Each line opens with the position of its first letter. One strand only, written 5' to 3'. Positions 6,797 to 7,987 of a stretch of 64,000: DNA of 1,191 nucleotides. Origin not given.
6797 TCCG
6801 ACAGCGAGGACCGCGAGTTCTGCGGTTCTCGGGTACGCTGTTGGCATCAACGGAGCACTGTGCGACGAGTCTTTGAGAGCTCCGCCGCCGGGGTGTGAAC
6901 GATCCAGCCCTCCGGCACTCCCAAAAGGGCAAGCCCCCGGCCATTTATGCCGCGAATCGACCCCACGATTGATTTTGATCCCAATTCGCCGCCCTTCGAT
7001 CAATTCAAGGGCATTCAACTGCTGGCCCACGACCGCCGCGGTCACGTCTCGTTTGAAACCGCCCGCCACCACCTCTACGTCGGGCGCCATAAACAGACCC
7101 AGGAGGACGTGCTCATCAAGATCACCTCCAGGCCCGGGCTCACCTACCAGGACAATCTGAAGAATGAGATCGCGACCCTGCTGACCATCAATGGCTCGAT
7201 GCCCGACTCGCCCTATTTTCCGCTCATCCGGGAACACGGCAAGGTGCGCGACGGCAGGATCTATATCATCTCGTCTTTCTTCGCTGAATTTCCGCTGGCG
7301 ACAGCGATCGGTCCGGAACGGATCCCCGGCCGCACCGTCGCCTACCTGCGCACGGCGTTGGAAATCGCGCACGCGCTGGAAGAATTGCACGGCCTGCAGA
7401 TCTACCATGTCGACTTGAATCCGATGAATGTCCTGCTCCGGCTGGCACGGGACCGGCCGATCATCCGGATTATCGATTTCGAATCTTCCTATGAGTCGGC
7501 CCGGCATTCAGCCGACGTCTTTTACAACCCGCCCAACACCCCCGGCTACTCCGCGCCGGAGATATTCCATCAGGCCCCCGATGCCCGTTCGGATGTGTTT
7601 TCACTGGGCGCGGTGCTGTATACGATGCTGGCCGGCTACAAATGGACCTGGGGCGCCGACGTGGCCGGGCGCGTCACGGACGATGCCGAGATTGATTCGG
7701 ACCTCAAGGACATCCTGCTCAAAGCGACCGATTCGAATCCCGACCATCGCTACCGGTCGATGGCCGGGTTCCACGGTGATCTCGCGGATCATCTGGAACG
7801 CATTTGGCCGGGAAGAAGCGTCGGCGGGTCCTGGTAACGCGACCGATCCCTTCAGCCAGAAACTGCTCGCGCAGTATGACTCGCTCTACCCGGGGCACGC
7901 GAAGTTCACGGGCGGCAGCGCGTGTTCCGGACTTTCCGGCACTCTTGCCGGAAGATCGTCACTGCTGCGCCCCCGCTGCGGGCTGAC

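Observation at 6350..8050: Low-GC island carrying a divergent stand-alone protein-kinase-like gene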

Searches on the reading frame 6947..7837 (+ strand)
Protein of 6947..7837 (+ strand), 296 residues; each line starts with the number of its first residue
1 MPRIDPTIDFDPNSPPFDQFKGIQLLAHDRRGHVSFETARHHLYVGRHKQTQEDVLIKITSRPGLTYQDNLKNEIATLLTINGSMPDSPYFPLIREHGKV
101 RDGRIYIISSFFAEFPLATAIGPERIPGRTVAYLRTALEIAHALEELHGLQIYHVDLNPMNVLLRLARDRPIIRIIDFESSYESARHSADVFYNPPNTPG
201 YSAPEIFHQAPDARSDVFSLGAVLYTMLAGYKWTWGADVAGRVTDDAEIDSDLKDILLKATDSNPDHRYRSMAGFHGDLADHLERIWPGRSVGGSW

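Call 4: search_protein_families(library=pfam, proteins=[window:6947-7837:+], max_evalue=1)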
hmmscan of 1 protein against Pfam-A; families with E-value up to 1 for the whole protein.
window:6947-7837:+ (296 aa): 4 families
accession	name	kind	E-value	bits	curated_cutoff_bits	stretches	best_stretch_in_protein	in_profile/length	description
PF00069.31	Pkinase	-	2.4e-18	66.9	31.7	1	44-245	16-208/263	Protein kinase domain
PF07714.23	PK_Tyr_Ser-Thr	-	6.4e-09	35.9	23.1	1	43-229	19-199/258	Protein tyrosine and serine/threonine kinase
PF19974.5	TCAD9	-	1.3e-05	25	40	1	40-190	209-333/429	Ternary complex associated domain 9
PF06293.20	Kdo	-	8.1e-05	22.6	21.3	1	139-183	126-171/207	Lipopolysaccharide kinase (Kdo/WaaP) family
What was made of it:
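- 6947..7837 (+): Intact gene for a 296-aa (33 kDa, pI 5.9) soluble stand-alone Hanks-type kinase of a Vicinamibacteria-specific family. Pfam Pkinase 66.9 bits (call 4).
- On Hanks-type / eukaryote-like protein kinase (Pfam PF00069): 66.9 bits against a cutoff of 31.7, residues 44-245 on profile positions 16-208 of 263 (call 4).
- On Kdo/WaaP/InaA kinases (PF06293): Only residues 139-183 match, at 22.6 bits (cutoff 21.3), covering 46 of 207 profile positions (call 4).
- On TCAD9 (ternary conflict system kinase-like domain, PF19974): 25 bits against a cutoff of 40 (call 4).
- Closest known: Kdo/WaaP/InaA lipopolysaccharide kinases. Same: Catalytic-loop similarity over about 45 residues (22.6 bits; call 4).
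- Checked: It matches Pfam Pkinase at 66.9 bits against a cutoff of 31.7 (call 4).
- Pfam Pkinase 66.9 bits against a cutoff of 31.7 (call 4). Weak Pfam Kdo/WaaP hit (22.6 bits, residues 139-183; call 4).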

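Call 10: search_protein_families(library=padloc, proteins=[window:6947-7837:+], max_evalue=0.01)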
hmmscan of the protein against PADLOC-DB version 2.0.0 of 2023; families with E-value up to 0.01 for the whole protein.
window:6947-7837:+ (296 aa): 30 families (the best 25 are shown)
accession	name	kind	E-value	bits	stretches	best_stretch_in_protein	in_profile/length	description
PDLC03920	MkoA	-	5.1e-26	89.3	1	40-285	20-280/1112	-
PDLC04053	PD-T4-6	-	7e-21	73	1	43-280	25-269/311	-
PDLC04047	PD-T4-6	-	3.6e-19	67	1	132-284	112-274/327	-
PDLC04138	mad6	-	2.4e-18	64.4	1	44-269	68-301/659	mads_6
PDLC04042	PD-T4-6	-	3.3e-16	57.8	1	43-278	25-268/292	-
PDLC04054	PD-T4-6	-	5.7e-15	53.6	1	94-271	75-262/347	-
PDLC04041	PD-T4-6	-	5.3e-13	47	1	91-238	90-238/443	-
PDLC03921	MkoA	-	5.4e-13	45.5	2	85-188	545-644/1607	-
PDLC04043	PD-T4-6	-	1.8e-12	45.1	1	127-283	114-278/452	-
PDLC04064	PD-T4-6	-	1.4e-11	42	1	138-243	126-228/369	-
PDLC04060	PD-T4-6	-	1.7e-11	41.7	1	134-280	111-267/486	-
PDLC02512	PglW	-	1.4e-10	37.8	1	139-281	321-488/1403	PglW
PDLC04052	PD-T4-6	-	7.3e-10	36.6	1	137-280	119-274/496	-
PDLC04048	PD-T4-6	-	1.6e-09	35.6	1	102-283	83-273/354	-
PDLC04061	PD-T4-6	-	7.3e-09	33.6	1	137-284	126-285/510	-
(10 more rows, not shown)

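Call 11: search_protein_families(library=ncbifam, proteins=[window:6947-7837:+], max_evalue=0.01)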
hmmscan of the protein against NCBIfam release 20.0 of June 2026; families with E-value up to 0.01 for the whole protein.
window:6947-7837:+ (296 aa): 12 families
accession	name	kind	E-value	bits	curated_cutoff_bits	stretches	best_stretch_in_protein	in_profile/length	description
NF047741.1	antiphage_MADS6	equivalog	3.1e-18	65.7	460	1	44-284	206-462/612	methylation-associated defense system protein kinase MAD6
NF038150.1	lanthi_synth_IV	equivalog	2.7e-15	55.8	650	1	63-268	231-426/851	class IV lanthionine synthetase LanL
NF033483.0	PknB_PASTA_kin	equivalog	2.7e-13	49.8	450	1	134-284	110-270/563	Stk1 family PASTA domain-containing Ser/Thr kinase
NF038151.1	lanthi_synth_III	equivalog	6.2e-10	38.1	575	1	130-230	335-425/833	class III lanthionine synthetase LanKC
NF052427.1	StpK7MSMEG_1200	equivalog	6.8e-10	38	900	1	89-248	67-227/601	serine/threonine protein kinase StpK7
NF033442.0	BREX_PglW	equivalog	1.4e-09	36.3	990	1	139-281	320-485/1391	BREX system serine/threonine kinase PglW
NF043056.1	T4SS_LegK1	equivalog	1.2e-07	30.8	550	1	151-225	209-281/516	Dot/Icm T4SS effector kinase LegK1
NF053615.1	SerThrKinAfsKStmc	equivalog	1.6e-06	27.1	1300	1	126-238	109-217/809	protein serine/threonine kinase AfsK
NF009651.0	PRK13184.1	equivalog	3.8e-05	21.9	839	1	139-284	121-292/932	serine/threonine-protein kinase PknD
TIGR03903.1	TOMM_kin_cyc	equivalog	8.8e-05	20.5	705.75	1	138-240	86-195/1267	TOMM system kinase/cyclase fusion protein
NF002475.0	PRK01723.1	equivalog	0.00011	21.4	142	1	139-184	151-193/241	3-deoxy-D-manno-octulosonic acid kinase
TIGR03724.2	arch_bud32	equivalog_domain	0.0016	18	125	1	136-184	90-134/193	KEOPS complex kinase/ATPase Bud32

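Call 12: find_homologous_proteins(query=window:6947-7837:+, max_evalue=0.00001)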
Query window:6947-7837:+ (296 aa): 1400 proteins with E <= 0.00001 among 2927 candidates; the best 120 are listed.
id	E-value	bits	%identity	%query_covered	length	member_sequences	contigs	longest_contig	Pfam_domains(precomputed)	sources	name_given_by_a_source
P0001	1.4e-200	683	100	100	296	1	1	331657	PF07714.24,PF00069.32,PF19974.6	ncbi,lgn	ncbi:MAG: protein kinase [Acidobacteriota bacterium]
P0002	1.9e-149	515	80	98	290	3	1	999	PF07714.24,PF00069.32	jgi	jgi:serine/threonine protein kinase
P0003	3.1e-148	511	77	100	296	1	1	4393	PF06293.21,PF07714.24,PF00069.32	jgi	jgi:serine/threonine protein kinase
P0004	3.2e-145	501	75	100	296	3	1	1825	PF06293.21,PF07714.24,PF00069.32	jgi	jgi:serine/threonine protein kinase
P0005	1.9e-144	499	74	100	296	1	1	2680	PF07714.24,PF00069.32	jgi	jgi:serine/threonine protein kinase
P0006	2.3e-144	499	74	100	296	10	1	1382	PF06293.21,PF07714.24,PF00069.32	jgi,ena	-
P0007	2.5e-144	498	76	100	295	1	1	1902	PF06293.21,PF07714.24,PF00069.32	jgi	jgi:serine/threonine protein kinase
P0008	1.4e-143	496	74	98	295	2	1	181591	PF07714.24,PF00069.32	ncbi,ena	-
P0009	2.1e-143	495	74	98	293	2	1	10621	PF06293.21,PF07714.24,PF00069.32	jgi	jgi:serine/threonine protein kinase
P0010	2.3e-141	489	74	97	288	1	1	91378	PF06293.21,PF07714.24,PF00069.32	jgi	jgi:serine/threonine protein kinase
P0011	4.4e-140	485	72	100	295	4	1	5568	PF06293.21,PF07714.24,PF00069.32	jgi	jgi:serine/threonine protein kinase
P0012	5.4e-140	484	72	100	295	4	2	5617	PF06293.21,PF07714.24,PF00069.32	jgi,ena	jgi:serine/threonine protein kinase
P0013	9.3e-140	483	74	98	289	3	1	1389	PF06293.21,PF07714.24,PF00069.32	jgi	jgi:serine/threonine protein kinase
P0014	2.0e-139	482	74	98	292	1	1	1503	PF06293.21,PF07714.24,PF00069.32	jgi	jgi:serine/threonine protein kinase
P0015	1.1e-138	480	72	100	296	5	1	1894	PF06293.21,PF07714.24,PF00069.32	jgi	jgi:serine/threonine protein kinase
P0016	1.7e-138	479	74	100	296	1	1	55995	PF07714.24,PF00069.32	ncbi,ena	-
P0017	3.3e-138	478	74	98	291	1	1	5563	PF06293.21,PF07714.24,PF00069.32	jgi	jgi:serine/threonine protein kinase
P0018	4.0e-137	475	71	100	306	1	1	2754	PF06293.21,PF07714.24,PF00069.32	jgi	jgi:serine/threonine protein kinase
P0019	2.6e-136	472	74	98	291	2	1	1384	PF06293.21,PF07714.24,PF00069.32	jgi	jgi:serine/threonine protein kinase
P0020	4.9e-136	471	70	100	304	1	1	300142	PF06293.21,PF07714.24,PF00069.32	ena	-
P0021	6.0e-136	471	70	99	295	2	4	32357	PF07714.24,PF00069.32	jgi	jgi:serine/threonine protein kinase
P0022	1.3e-135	470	71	100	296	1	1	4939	PF07714.24,PF00069.32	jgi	jgi:serine/threonine protein kinase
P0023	2.4e-135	469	72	98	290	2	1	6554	PF06293.21,PF07714.24,PF00069.32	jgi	jgi:serine/threonine protein kinase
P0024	2.5e-135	469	70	100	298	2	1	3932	PF06293.21,PF07714.24,PF00069.32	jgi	jgi:serine/threonine protein kinase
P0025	1.2e-134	467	71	98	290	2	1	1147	PF07714.24,PF00069.32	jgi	jgi:serine/threonine protein kinase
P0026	1.9e-134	466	73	96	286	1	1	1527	PF06293.21,PF07714.24,PF00069.32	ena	-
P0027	2.7e-134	466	69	100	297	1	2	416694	PF06293.21,PF07714.24,PF00069.32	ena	-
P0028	8.7e-134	464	70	97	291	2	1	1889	PF06293.21,PF07714.24,PF00069.32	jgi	-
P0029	9.0e-134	464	70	97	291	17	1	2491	PF06293.21,PF07714.24,PF00069.32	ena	-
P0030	1.0e-133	464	70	100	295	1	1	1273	PF06293.21,PF07714.24,PF00069.32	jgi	jgi:serine/threonine protein kinase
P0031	1.6e-133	463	71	97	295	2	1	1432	PF06293.21,PF07714.24,PF00069.32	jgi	jgi:serine/threonine protein kinase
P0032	1.7e-133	463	70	100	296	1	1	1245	PF06293.21,PF07714.24,PF00069.32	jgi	-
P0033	1.9e-133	463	69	100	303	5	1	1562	PF06293.21,PF07714.24,PF00069.32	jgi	jgi:serine/threonine protein kinase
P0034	2.5e-133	462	70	97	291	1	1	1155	PF06293.21,PF07714.24,PF00069.32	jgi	jgi:serine/threonine protein kinase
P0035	3.1e-133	462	70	97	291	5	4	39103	PF06293.21,PF07714.24,PF00069.32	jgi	-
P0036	3.8e-133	462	71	98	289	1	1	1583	PF00069.32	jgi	jgi:serine/threonine protein kinase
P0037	3.9e-133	462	69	100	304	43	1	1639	PF06293.21,PF07714.24,PF00069.32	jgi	-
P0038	1.2e-132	460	71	98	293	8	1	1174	PF07714.24,PF00069.32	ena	-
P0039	1.9e-132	459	72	97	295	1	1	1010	PF06293.21,PF07714.24,PF00069.32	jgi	jgi:serine/threonine protein kinase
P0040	3.2e-132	459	71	96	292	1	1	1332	PF06293.21,PF07714.24,PF00069.32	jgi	jgi:serine/threonine protein kinase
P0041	5.2e-132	458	69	100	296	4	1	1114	PF06293.21,PF07714.24,PF00069.32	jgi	-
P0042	7.8e-132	457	71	96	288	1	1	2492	PF06293.21,PF07714.24,PF00069.32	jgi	jgi:serine/threonine protein kinase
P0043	9.5e-132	457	72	96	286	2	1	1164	PF06293.21,PF07714.24,PF00069.32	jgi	-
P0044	2.8e-131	456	70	98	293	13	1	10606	PF06293.21,PF07714.24,PF00069.32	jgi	jgi:serine/threonine protein kinase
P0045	1.2e-130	454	69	98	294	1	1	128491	PF06293.21,PF07714.24,PF00069.32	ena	-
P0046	1.7e-129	450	70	98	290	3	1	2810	PF06293.21,PF07714.24,PF00069.32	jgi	jgi:serine/threonine protein kinase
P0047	4.6e-129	448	73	93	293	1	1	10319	PF06293.21,PF07714.24,PF00069.32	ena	-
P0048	2.8e-128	446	71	96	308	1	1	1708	PF06293.21,PF07714.24,PF00069.32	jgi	jgi:serine/threonine protein kinase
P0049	1.2e-127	444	65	100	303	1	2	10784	PF06293.21,PF07714.24,PF00069.32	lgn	-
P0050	2.2e-127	443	67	97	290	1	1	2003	PF06293.21,PF07714.24,PF00069.32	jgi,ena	-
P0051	2.7e-127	443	68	96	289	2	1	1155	PF06293.21,PF07714.24,PF00069.32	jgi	-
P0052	3.6e-127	442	67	98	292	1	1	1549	PF07714.24,PF00069.32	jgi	jgi:serine/threonine protein kinase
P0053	5.3e-127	442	70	97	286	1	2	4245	PF06293.21,PF07714.24,PF00069.32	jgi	jgi:serine/threonine protein kinase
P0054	7.8e-127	441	68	100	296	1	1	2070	PF06293.21,PF07714.24,PF00069.32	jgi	jgi:serine/threonine protein kinase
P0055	2.5e-126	439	66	99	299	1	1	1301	PF07714.24,PF00069.32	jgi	jgi:serine/threonine protein kinase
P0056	3.2e-126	439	69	99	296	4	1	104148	PF06293.21,PF07714.24,PF00069.32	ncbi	ncbi:MAG: lipopolysaccharide kinase InaA family protein [Acidobacteriota bacterium]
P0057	4.2e-126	439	67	99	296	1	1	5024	PF07714.24,PF00069.32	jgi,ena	-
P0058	6.4e-126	438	67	97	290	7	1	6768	PF06293.21,PF07714.24,PF00069.32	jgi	jgi:serine/threonine protein kinase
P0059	6.1e-125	435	69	96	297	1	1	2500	PF06293.21,PF07714.24,PF00069.32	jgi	jgi:serine/threonine protein kinase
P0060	6.3e-125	435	67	98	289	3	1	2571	PF06293.21,PF07714.24,PF00069.32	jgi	jgi:serine/threonine protein kinase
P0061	1.8e-124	433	67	99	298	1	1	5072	PF06293.21,PF07714.24,PF00069.32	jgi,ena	-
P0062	3.5e-124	432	68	98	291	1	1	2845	PF06293.21,PF07714.24,PF00069.32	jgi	jgi:serine/threonine protein kinase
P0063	3.8e-124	432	81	80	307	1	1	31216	PF06293.21,PF07714.24,PF00069.32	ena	-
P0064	1.5e-123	430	66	100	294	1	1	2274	PF06293.21,PF07714.24,PF00069.32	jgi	jgi:serine/threonine protein kinase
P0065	4.1e-123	429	65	97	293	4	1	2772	PF06293.21,PF07714.24,PF00069.32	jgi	jgi:serine/threonine protein kinase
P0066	8.9e-123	428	68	93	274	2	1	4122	PF06293.21,PF07714.24,PF00069.32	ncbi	ncbi:MAG: protein kinase [Verrucomicrobiota bacterium]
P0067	4.1e-122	426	69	94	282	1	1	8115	PF06293.21,PF07714.24,PF00069.32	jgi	jgi:serine/threonine protein kinase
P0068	7.2e-122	425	64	96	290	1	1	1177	PF06293.21,PF07714.24,PF00069.32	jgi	jgi:serine/threonine protein kinase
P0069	1.3e-121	424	66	97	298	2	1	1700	PF06293.21,PF07714.24,PF00069.32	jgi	-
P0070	3.6e-121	422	77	81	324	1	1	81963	PF06293.21,PF07714.24,PF00069.32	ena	-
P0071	1.1e-120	421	65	98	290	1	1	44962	PF06293.21,PF07714.24,PF00069.32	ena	-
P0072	2.2e-120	420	73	88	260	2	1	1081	PF06293.21,PF07714.24,PF00069.32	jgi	jgi:serine/threonine protein kinase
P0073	6.4e-120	418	64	98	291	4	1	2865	PF06293.21,PF07714.24,PF00069.32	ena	-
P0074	7.3e-120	418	65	98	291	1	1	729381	PF07714.24,PF00069.32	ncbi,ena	-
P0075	8.2e-120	418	65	97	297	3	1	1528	PF07714.24,PF00069.32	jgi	jgi:serine/threonine protein kinase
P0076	2.0e-119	417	64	100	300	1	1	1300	PF07714.24,PF00069.32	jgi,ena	-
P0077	2.7e-119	416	64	97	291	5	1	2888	PF07714.24,PF00069.32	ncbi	-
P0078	2.7e-119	416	66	96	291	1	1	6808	PF00069.32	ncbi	-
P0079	3.4e-119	416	65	96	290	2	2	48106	PF07714.24,PF00069.32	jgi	jgi:serine/threonine protein kinase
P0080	4.6e-119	416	64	96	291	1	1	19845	PF06293.21,PF07714.24,PF00069.32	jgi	jgi:serine/threonine protein kinase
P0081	7.4e-119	415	64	98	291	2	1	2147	PF06293.21,PF07714.24,PF00069.32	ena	-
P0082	1.0e-118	414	65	98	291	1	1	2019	PF07714.24,PF00069.32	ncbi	-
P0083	1.1e-118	414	63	97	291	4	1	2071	PF06293.21,PF07714.24,PF00069.32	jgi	jgi:serine/threonine protein kinase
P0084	1.4e-118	414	66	98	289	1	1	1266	PF07714.24,PF00069.32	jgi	jgi:serine/threonine protein kinase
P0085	1.5e-118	414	64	93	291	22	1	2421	PF07714.24,PF00069.32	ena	-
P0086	1.8e-118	414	63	96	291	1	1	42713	PF06293.21,PF07714.24,PF00069.32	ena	-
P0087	2.0e-118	413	64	98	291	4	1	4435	PF06293.21,PF07714.24,PF00069.32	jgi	jgi:serine/threonine protein kinase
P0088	2.3e-118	413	63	97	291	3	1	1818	PF06293.21,PF07714.24,PF00069.32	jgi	-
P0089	3.2e-118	413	64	98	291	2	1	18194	PF07714.24,PF00069.32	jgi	jgi:serine/threonine protein kinase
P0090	3.6e-118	413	65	98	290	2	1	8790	PF07714.24,PF00069.32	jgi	jgi:serine/threonine protein kinase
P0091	5.4e-118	412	64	97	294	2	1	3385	PF07714.24,PF00069.32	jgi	jgi:serine/threonine protein kinase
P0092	1.1e-117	411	65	95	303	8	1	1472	PF06293.21,PF07714.24,PF00069.32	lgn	-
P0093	1.2e-117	411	63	97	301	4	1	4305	PF07714.24,PF00069.32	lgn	-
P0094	1.6e-117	410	63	96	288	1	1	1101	PF07714.24,PF00069.32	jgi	jgi:serine/threonine protein kinase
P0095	1.6e-117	410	65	98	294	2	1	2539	PF07714.24,PF00069.32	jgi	-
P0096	1.7e-117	410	64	96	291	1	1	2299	PF06293.21,PF07714.24,PF00069.32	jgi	jgi:serine/threonine protein kinase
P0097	1.8e-117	410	65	97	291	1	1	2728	PF07714.24,PF00069.32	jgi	jgi:serine/threonine protein kinase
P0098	4.0e-117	409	62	98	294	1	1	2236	PF06293.21,PF07714.24,PF00069.32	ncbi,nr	ncbi:MAG: protein kinase [Chloroflexi bacterium]|nr:protein kinase [Chloroflexota bacterium]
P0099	4.4e-117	409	64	98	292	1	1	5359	PF07714.24,PF00069.32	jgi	jgi:serine/threonine protein kinase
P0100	5.1e-117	409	64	96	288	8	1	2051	PF07714.24,PF00069.32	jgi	jgi:serine/threonine protein kinase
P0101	5.3e-117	409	64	96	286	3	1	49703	PF07714.24,PF00069.32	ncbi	-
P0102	5.4e-117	409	71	83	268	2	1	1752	PF06293.21,PF07714.24,PF00069.32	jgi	jgi:serine/threonine protein kinase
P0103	5.6e-117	409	63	96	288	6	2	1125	PF07714.24,PF00069.32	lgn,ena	-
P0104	6.1e-117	409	63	98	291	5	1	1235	PF06293.21,PF07714.24,PF00069.32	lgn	-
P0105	6.7e-117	408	64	96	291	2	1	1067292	PF07714.24,PF00069.32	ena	-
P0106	7.4e-117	408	63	98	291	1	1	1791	PF06293.21,PF07714.24,PF00069.32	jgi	jgi:serine/threonine protein kinase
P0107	1.2e-116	408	62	98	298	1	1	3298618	PF00069.32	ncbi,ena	-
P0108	1.5e-116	407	67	89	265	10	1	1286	PF06293.21,PF07714.24,PF00069.32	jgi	-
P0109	1.5e-116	407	64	96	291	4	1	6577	PF07714.24,PF00069.32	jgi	jgi:serine/threonine protein kinase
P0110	1.8e-116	407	62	96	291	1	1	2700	PF07714.24,PF00069.32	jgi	jgi:serine/threonine protein kinase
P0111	3.0e-116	406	63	96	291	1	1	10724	PF06293.21,PF07714.24,PF00069.32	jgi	jgi:serine/threonine protein kinase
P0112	3.1e-116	406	61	96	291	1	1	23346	PF07714.24,PF00069.32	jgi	jgi:serine/threonine protein kinase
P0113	4.8e-116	406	62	98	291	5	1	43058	PF07714.24,PF00069.32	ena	-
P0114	5.3e-116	405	62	98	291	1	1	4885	PF06293.21,PF07714.24,PF00069.32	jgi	-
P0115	5.5e-116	405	62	96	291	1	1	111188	PF07714.24,PF00069.32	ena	-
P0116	5.9e-116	405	64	96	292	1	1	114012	PF07714.24,PF00069.32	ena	-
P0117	9.7e-116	405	63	98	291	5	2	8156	PF06293.21,PF07714.24,PF00069.32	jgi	jgi:eukaryotic-like serine/threonine-protein kinase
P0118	1.1e-115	404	62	98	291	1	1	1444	PF07714.24,PF00069.32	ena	-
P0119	1.3e-115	404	63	96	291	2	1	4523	PF07714.24,PF00069.32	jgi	jgi:serine/threonine protein kinase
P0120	1.6e-115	404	63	98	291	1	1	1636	PF07714.24,PF00069.32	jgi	jgi:serine/threonine protein kinase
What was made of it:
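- Closest known: Kdo/WaaP/InaA lipopolysaccharide kinases. Same: Some homologues are annotated this way (call 12).
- More than 1400 homologues of about 291 aa (call 12). No donor-like close copy exists; the best is 80% (call 12). One NCBI annotation of a homologue reads 'lipopolysaccharide kinase InaA family' (call 12).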

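Call 14: find_encoding_contigs(protein=P0001, flank=10000, max_places=3)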
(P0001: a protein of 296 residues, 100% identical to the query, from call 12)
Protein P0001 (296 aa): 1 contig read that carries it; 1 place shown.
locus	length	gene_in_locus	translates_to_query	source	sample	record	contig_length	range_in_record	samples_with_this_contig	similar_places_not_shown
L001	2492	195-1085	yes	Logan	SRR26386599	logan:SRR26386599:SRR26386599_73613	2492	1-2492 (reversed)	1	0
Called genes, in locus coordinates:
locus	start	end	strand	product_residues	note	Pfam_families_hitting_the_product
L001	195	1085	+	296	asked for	PF07714:PK_Tyr_Ser-Thr, PF19974:TCAD9 (faint), PF00069:Pkinase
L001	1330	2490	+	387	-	?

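Call 15: find_encoding_contigs(protein=P0107, flank=8000, max_places=3)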
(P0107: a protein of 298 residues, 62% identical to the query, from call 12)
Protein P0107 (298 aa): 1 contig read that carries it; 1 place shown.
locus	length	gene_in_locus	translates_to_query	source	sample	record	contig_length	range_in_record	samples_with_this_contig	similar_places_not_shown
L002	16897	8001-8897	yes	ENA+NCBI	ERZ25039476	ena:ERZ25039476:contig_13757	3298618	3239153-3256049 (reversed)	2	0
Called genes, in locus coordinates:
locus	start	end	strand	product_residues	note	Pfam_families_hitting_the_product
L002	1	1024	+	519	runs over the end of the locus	PF00128:Alpha-amylase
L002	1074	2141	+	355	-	-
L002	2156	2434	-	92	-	PF11154:DUF2934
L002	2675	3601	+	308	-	-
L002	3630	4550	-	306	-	PF03130:HEAT_PBS (faint), PF13646:HEAT_2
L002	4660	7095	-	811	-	PF03068:PAD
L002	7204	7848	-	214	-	PF01471:PG_binding_1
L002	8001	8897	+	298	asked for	PF00069:Pkinase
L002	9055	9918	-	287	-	PF01738:DLH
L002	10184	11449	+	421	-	-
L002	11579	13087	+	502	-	PF00753:Lactamase_B, PF19583:ODP (weak)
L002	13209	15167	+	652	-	-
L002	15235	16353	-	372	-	PF07995:GSDH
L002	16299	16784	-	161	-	-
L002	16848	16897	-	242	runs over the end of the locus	PF07589:PEP_exosort_dom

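Call 16: find_encoding_contigs(protein=P0074, flank=8000, max_places=3)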
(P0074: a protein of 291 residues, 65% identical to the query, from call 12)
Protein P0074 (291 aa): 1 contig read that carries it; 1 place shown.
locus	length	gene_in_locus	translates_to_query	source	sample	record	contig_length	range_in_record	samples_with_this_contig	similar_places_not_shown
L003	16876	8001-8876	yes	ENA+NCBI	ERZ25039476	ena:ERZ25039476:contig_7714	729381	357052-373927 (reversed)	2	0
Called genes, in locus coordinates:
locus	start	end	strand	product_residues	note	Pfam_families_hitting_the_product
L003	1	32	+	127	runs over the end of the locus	-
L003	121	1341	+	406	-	-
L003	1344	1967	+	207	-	-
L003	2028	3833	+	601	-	PF00512:HisKA, PF02518:HATPase_c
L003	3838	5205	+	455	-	PF00072:Response_reg, PF13401:AAA_22 (faint), PF00158:Sigma54_activat, PF14532:Sigma54_activ_2, PF00004:AAA (weak), PF07728:AAA_5, PF25601:AAA_lid_14, PF02954:HTH_8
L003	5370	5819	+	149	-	-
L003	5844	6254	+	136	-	PF19089:DUF5777 (weak)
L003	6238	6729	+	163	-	PF19089:DUF5777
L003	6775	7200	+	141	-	-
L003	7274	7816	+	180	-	PF11138:DUF2911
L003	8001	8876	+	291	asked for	PF07714:PK_Tyr_Ser-Thr (weak), PF00069:Pkinase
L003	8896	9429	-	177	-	PF00903:Glyoxalase, PF13669:Glyoxalase_4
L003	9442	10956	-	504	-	PF00732:GMC_oxred_N, PF00890:FAD_binding_2 (faint), PF05199:GMC_oxred_C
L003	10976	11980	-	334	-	PF01408:GFO_IDH_MocA, PF02894:GFO_IDH_MocA_C, PF22725:GFO_IDH_MocA_C3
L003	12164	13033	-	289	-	PF11219:DUF3014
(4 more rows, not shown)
